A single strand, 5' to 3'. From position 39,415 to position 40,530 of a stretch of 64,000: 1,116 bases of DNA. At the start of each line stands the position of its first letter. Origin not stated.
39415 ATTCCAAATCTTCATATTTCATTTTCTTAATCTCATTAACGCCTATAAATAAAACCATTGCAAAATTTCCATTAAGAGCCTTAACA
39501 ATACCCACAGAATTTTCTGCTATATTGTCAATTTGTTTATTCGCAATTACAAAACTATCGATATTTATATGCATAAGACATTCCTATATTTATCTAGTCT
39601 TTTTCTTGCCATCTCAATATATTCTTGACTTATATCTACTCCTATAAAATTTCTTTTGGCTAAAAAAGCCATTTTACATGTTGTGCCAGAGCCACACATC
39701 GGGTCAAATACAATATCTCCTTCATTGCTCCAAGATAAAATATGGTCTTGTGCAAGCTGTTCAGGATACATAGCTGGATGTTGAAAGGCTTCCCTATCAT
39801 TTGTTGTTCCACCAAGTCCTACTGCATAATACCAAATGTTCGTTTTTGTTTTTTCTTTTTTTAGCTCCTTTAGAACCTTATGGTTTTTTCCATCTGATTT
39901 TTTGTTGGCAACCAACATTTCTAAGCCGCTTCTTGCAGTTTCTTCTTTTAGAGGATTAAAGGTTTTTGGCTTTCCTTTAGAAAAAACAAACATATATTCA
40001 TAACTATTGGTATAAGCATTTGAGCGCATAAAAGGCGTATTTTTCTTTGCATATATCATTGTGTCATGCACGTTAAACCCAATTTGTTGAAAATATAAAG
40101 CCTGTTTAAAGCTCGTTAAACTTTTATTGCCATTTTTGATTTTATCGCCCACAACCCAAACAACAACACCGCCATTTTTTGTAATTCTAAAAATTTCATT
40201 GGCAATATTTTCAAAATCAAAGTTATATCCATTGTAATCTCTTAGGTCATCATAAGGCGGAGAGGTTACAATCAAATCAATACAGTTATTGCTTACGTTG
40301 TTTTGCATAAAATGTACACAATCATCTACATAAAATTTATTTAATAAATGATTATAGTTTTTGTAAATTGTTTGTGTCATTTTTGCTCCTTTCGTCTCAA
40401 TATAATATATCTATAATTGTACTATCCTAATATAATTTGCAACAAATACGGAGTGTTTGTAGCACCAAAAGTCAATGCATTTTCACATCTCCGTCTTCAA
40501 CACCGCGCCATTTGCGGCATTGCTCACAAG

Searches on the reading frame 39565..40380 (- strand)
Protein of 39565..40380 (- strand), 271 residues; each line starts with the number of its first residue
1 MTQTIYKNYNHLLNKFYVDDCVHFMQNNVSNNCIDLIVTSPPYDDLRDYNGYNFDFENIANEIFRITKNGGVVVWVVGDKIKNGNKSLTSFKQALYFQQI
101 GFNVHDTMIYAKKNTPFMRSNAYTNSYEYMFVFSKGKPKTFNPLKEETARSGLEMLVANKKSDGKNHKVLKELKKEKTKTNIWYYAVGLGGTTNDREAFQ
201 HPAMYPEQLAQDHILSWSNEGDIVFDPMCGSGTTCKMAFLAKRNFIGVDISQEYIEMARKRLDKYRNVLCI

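Call 4: search_protein_families(library=pfam, proteins=[window:39565-40380:-], max_evalue=1)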
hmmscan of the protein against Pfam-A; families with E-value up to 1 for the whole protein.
window:39565-40380:- (271 aa): 8 families
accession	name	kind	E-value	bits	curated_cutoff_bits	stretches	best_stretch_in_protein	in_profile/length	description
PF01555.25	N6_N4_Mtase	-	2.3e-44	152.4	26.7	1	34-259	1-220/221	DNA methylase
PF13847.12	Methyltransf_31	-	1.5e-07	31.7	27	1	220-264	3-50/145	Methyltransferase domain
PF01170.24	UPF0020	-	1.7e-06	28.3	22.3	1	198-240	5-48/197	RMKL-like, methyltransferase domain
PF13649.12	Methyltransf_25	-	6.2e-05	24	27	1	224-264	1-43/97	Methyltransferase domain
PF08241.18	Methyltransf_11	-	8.4e-05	23.6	21.2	1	229-265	5-41/95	Methyltransferase domain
PF11599.14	AviRa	-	0.00083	19.3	25.7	1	218-263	49-98/232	RRNA methyltransferase AviRa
PF08242.18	Methyltransf_12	-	0.0049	18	30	1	229-267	5-45/98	Methyltransferase domain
PF09445.16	Methyltransf_15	-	0.012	15.6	22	0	223-265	3-45/165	RNA cap guanine-N2 methyltransferase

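Call 5: search_protein_families(library=ncbifam, proteins=[window:39565-40380:-], max_evalue=1)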
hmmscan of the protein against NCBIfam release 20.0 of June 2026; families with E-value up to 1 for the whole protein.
window:39565-40380:- (271 aa): 20 families
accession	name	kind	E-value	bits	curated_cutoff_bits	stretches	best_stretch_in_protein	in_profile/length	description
NF050803.1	DnaMtaseCcrMCaul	equivalog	9.1e-20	70.9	830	3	165-266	148-251/350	adenine-specific DNA-methyltransferase CcrM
NF010253.0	PRK13699.1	subfamily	4.6e-18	65.7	244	2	200-266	143-209/226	DNA methyltransferase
NF008572.0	PRK11524.1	equivalog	5.6e-18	65.1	292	1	13-265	14-259/294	adenine-specific DNA-methyltransferase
TIGR01177.1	TIGR01177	hypoth_equivalog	8.9e-08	31.8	316.55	1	199-266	160-228/330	TIGR01177 family methyltransferase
NF040721.1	Trm14_Arch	equivalog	1.7e-05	24.1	280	1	198-245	168-216/370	tRNA (guanine(6)-N2)-methyltransferase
NF033398.1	rRNA_meth_EmtA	equivalog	3.7e-05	23.3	625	1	194-267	161-235/336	EmtA family 23S rRNA (guanine(2470)) methyltransferase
NF040538.1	methyl_ArsM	equivalog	0.00014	21.2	500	1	217-269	58-113/356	arsinothricin biosynthesis methyltransferase ArsM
NF001244.0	PRK00216.1-5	equivalog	0.00039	19.8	216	1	219-264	47-95/236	bifunctional demethylmenaquinone methyltransferase/2-methoxy-6-polyprenyl-1,4-benzoquinol methylase UbiE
NF043040.1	corrin_prot_MT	hypoth_equivalog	0.0021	17.6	180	1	212-264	32-85/216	corrinoid protein-associated methyltransferase CpaM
TIGR01934.1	MenG_MenH_UbiE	subfamily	0.0033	16.8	158.35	1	220-264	39-84/223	ubiquinone/menaquinone biosynthesis methyltransferase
NF008748.0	PRK11783.1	equivalog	0.0043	15.3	466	1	216-235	188-207/704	bifunctional 23S rRNA (guanine(2069)-N(7))-methyltransferase RlmK/23S rRNA (guanine(2445)-N(2))-methyltransferase RlmL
TIGR00536.1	hemK_fam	subfamily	0.01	14.9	115.5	0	15-50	160-199/286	HemK family protein methyltransferase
TIGR02021.1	BchM-ChlM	equivalog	0.012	15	158.9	1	219-264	53-98/218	magnesium protoporphyrin IX methyltransferase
NF040539.1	AST_met_ArsM_2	exception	0.016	15.1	240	1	206-266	44-105/262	putative arsinothricin biosynthesis methyltransferase ArsM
NF045667.1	MTase_DVU1556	equivalog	0.023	14.2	155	1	219-264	21-67/213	DVU_1556 family methyltransferase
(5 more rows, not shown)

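Call 6: search_protein_families(library=padloc, proteins=[window:39565-40380:-], max_evalue=1)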
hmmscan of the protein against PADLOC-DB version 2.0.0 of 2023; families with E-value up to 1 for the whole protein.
window:39565-40380:- (271 aa): 71 families (the best 25 are shown)
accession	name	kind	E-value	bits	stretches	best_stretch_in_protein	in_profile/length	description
PDLC03714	oMTase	-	4.4e-91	303.1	1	13-265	3-260/279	orphan methyltransferase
PDLC03353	MTase_II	-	1.9e-74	248.5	1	9-267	5-255/260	Type II methyltransferase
PDLC03387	MTase_II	-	1.6e-34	117.4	2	92-263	130-276/289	Type II methyltransferase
PDLC03371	MTase_II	-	4.8e-32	109.5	1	9-266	6-256/260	Type II methyltransferase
PDLC03299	MTase_II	-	2.9e-29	100.5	1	6-264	7-259/296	Type II methyltransferase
PDLC03350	MTase_II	-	4.6e-27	93.2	1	11-264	54-297/312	Type II methyltransferase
PDLC03216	MTase_II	-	2.3e-22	77.5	3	165-267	156-260/364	Type II methyltransferase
PDLC03283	MTase_II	-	6.5e-22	76.3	2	47-264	60-273/352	Type II methyltransferase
PDLC03230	MTase_II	-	1.1e-19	68.9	1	12-262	34-282/360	Type II methyltransferase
PDLC03228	MTase_II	-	1.8e-18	65.2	2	200-263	143-206/227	Type II methyltransferase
PDLC03363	MTase_II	-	5.6e-18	63.3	2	193-270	49-126/294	Type II methyltransferase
PDLC03738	oMTase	-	4.2e-17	59.9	2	162-266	163-269/376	orphan methyltransferase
PDLC03305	MTase_II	-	8.6e-17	59.5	2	199-264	181-244/513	Type II methyltransferase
PDLC03260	MTase_II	-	2.8e-16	57.4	2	172-263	224-308/349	Type II methyltransferase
PDLC03252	MTase_II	-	1.3e-15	55.6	1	91-266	208-357/365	Type II methyltransferase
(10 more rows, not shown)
